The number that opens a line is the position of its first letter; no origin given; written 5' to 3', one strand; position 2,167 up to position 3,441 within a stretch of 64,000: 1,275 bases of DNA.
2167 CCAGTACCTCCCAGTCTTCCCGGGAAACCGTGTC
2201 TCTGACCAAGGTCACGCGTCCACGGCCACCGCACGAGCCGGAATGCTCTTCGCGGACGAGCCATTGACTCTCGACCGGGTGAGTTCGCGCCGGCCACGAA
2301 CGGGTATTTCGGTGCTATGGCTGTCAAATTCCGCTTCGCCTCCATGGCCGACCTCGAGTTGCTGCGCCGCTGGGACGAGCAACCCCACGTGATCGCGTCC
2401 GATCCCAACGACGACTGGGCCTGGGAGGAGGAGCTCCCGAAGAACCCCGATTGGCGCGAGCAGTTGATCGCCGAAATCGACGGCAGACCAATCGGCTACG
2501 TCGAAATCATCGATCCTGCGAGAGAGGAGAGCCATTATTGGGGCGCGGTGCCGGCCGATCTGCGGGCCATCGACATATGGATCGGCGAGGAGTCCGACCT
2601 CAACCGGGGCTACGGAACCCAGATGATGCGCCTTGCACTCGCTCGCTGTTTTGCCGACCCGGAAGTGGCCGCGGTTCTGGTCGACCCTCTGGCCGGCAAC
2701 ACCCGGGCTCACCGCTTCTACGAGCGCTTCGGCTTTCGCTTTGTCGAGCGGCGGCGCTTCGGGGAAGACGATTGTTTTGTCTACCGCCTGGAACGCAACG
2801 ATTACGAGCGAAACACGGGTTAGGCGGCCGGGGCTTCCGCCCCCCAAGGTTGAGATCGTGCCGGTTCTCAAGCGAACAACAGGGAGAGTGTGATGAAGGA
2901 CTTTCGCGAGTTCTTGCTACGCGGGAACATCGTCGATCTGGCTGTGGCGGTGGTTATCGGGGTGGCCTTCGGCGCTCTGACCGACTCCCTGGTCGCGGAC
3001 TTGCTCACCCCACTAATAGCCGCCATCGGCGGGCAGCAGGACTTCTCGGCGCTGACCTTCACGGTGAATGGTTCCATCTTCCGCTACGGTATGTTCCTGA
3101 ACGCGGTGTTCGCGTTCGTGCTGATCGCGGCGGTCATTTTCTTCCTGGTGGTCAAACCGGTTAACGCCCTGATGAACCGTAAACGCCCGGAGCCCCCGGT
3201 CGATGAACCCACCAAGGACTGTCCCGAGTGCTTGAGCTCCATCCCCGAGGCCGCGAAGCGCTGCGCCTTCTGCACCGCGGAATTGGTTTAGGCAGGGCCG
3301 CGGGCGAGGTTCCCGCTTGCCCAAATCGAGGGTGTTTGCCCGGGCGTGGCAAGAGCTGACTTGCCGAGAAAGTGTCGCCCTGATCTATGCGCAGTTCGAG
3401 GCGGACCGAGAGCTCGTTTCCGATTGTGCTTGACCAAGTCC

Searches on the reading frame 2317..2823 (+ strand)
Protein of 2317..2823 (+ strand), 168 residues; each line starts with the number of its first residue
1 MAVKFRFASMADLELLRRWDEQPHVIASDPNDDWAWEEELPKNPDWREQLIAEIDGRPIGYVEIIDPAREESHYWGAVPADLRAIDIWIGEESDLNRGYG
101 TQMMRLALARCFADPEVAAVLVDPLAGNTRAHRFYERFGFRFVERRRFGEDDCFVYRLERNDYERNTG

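Call 46: search_protein_families(library=pfam, proteins=[window:2317-2823:+], max_evalue=0.001)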
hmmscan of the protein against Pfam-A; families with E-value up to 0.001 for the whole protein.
window:2317-2823:+ (168 aa): 4 families
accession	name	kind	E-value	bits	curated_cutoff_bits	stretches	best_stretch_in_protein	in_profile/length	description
PF13523.12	Acetyltransf_8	-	3.5e-29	101.7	27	1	10-145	3-142/145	Acetyltransferase (GNAT) domain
PF00583.31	Acetyltransf_1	-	2.9e-11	44.1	20.7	1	18-140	6-116/116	Acetyltransferase (GNAT) family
PF13302.13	Acetyltransf_3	-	1.9e-09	38.8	25.4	1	10-141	19-138/138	Acetyltransferase (GNAT) domain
PF13508.13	Acetyltransf_7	-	5.6e-07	30.3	27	1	50-141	6-83/84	Acetyltransferase (GNAT) domain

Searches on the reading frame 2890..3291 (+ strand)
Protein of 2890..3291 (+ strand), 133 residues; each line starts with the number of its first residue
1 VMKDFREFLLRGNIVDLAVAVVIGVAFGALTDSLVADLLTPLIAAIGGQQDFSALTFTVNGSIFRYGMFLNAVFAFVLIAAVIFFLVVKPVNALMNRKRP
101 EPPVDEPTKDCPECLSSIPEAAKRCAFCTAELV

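Call 46: search_protein_families(library=pfam, proteins=[window:2890-3291:+], max_evalue=0.001)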
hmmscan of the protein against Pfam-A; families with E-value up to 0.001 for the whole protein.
window:2890-3291:+ (133 aa): 3 families
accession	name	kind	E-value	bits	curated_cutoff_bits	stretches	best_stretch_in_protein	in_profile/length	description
PF01741.23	MscL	-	7.4e-35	120.4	27.4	1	1-120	1-120/123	Large-conductance mechanosensitive channel, MscL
PF06783.16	UPF0239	-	1.9e-05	25.3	25.4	1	61-95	18-52/88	Uncharacterised protein family (UPF0239)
PF10571.15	UPF0547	-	0.00014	22.4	29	1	109-128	1-20/26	Uncharacterised protein family UPF0547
